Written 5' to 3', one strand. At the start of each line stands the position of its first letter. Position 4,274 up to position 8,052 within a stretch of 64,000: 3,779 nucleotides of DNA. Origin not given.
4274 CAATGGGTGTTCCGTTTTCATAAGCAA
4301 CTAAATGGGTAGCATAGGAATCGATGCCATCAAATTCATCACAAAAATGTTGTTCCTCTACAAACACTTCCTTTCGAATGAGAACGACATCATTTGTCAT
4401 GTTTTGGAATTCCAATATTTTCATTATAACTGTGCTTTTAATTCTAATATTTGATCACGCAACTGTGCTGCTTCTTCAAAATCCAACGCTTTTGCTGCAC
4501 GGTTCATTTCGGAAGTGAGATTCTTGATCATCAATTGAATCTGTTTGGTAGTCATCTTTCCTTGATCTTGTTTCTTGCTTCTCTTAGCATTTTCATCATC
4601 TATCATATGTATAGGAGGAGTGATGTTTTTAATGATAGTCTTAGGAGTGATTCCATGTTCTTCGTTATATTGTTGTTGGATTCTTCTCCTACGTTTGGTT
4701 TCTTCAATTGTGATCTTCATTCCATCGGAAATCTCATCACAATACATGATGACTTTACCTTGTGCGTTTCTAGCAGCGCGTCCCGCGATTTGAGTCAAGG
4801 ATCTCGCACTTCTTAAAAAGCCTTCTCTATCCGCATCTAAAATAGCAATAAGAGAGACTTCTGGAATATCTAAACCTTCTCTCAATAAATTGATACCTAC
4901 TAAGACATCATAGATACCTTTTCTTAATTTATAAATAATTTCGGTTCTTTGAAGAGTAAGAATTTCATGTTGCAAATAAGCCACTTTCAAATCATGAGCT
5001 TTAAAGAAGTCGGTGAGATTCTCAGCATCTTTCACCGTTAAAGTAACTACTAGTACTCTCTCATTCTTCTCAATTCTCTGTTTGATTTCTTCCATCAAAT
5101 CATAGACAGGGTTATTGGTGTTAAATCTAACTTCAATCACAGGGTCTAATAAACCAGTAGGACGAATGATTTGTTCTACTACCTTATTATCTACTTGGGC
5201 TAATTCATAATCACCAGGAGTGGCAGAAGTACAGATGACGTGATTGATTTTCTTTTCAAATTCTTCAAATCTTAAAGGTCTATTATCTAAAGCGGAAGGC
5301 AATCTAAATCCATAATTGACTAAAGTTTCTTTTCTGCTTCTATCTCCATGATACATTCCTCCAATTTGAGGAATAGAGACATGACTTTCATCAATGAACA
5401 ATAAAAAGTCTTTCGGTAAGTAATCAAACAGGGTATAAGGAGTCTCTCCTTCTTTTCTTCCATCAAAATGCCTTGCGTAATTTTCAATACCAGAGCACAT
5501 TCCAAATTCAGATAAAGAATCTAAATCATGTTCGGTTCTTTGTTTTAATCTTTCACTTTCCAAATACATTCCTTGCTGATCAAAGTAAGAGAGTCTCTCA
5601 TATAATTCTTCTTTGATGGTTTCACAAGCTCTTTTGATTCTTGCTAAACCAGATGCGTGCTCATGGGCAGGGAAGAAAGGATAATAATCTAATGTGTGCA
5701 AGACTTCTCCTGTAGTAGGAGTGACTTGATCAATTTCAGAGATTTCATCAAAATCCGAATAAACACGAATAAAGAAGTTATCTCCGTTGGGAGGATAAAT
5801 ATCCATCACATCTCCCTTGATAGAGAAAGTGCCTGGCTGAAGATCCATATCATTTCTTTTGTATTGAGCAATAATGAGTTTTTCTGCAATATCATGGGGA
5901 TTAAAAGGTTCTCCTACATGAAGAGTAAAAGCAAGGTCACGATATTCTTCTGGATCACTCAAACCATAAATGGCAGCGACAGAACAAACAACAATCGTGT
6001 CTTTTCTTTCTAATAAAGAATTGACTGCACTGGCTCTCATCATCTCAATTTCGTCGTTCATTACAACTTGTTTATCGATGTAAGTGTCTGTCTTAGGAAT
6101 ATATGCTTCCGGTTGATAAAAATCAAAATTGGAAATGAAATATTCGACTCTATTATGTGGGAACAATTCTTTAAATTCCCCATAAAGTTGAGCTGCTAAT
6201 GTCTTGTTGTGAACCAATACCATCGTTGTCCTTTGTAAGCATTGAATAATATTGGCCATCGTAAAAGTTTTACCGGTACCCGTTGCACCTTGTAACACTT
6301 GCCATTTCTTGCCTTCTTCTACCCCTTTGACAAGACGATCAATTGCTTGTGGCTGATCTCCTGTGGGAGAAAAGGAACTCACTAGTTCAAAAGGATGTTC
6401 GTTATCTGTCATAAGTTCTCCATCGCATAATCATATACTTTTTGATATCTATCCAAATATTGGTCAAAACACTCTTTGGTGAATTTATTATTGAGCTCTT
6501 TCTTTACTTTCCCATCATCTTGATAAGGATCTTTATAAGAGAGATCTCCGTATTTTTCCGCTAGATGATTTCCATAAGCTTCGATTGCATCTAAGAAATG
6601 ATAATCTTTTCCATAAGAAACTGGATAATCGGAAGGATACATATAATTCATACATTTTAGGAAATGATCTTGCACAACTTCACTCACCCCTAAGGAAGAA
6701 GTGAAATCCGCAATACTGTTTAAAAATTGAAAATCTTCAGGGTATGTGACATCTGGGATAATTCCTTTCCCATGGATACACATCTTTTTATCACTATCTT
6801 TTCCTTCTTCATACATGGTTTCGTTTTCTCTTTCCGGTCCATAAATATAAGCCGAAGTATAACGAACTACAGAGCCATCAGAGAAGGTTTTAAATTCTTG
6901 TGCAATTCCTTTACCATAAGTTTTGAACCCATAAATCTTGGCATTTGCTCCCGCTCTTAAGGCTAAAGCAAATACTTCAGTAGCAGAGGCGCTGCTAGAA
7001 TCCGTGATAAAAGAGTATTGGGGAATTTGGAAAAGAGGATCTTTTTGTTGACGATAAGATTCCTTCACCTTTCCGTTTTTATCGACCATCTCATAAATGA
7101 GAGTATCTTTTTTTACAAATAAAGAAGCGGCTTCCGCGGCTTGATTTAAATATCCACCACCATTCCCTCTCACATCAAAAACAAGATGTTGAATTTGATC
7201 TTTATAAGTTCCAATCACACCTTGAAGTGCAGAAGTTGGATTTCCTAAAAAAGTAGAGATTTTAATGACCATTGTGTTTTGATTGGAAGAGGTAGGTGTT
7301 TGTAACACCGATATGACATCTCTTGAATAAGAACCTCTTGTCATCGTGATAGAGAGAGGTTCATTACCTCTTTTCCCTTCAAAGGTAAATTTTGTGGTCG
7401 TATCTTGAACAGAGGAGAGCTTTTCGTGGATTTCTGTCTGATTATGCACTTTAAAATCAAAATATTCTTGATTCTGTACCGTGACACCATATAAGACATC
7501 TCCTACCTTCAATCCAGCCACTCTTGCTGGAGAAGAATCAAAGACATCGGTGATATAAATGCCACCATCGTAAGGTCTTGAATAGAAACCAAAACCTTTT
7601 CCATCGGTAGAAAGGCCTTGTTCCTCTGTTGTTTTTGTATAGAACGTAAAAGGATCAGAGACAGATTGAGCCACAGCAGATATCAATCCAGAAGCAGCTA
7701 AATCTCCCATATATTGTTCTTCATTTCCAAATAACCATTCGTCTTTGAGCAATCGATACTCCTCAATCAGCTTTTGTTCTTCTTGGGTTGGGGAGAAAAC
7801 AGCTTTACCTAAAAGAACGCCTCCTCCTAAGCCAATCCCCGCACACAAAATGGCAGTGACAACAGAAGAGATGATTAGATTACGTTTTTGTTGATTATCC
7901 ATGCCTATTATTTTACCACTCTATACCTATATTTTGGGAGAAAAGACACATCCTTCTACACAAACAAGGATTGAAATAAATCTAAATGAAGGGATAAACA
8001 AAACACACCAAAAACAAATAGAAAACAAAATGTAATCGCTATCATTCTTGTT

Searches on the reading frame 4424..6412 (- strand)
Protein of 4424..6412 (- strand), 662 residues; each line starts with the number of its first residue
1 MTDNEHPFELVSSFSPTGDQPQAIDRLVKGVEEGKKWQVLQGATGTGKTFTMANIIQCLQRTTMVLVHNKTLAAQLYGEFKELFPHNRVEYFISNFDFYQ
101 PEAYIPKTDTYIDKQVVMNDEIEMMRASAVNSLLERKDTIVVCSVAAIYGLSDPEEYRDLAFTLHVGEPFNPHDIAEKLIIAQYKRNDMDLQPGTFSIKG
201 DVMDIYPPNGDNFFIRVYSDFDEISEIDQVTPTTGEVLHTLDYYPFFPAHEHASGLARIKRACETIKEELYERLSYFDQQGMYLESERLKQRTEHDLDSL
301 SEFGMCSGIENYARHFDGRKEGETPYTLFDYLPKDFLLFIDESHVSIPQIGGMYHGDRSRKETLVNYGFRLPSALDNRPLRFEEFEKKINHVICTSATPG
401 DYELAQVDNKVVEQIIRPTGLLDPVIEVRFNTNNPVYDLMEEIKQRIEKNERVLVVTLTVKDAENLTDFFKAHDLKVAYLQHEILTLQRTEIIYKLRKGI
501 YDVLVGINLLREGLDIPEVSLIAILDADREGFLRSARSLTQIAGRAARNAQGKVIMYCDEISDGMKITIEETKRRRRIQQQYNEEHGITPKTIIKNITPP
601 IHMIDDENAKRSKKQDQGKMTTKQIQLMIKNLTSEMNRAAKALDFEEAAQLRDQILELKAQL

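Call 91: search_protein_families(library=pfam, proteins=[window:4424-6412:-], max_evalue=0.0001)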
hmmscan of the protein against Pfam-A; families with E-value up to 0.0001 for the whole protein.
window:4424-6412:- (662 aa): 8 families
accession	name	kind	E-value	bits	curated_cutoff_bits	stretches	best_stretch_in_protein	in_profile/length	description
PF17757.6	UvrB_inter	-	3.2e-21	75.7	22.9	1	163-251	2-90/91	UvrB interaction domain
PF12344.14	UvrB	-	1.3e-19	70.2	27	1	556-597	1-42/43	Ultra-violet resistance protein B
PF00271.37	Helicase_C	-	2.8e-17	63.4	23.5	1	440-549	7-109/110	Helicase conserved C-terminal domain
PF04851.21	ResIII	-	2.7e-14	53.8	22.5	1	16-90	4-83/164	Type III restriction enzyme, res subunit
PF02151.25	UVR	-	1.5e-11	44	21.5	1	628-661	3-36/36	UvrB/uvrC motif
PF00270.35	DEAD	-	7.9e-06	26.1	26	1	19-93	3-80/167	DEAD/DEAH box helicase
PF13604.12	AAA_30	-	1.1e-05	25.7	27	1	20-136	6-111/191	AAA domain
PF13245.12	AAA_19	-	5.1e-05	23.9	25.1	0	36-135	12-112/134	AAA domain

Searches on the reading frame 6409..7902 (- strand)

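Call 91: search_protein_families(library=pfam, proteins=[window:6409-7902:-], max_evalue=0.0001)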
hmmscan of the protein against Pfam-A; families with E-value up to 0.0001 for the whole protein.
window:6409-7902:- (497 aa): 1 family
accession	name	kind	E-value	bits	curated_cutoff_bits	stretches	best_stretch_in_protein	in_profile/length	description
PF03572.23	Peptidase_S41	-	1.7e-27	96.5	24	1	212-360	4-153/165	Peptidase family S41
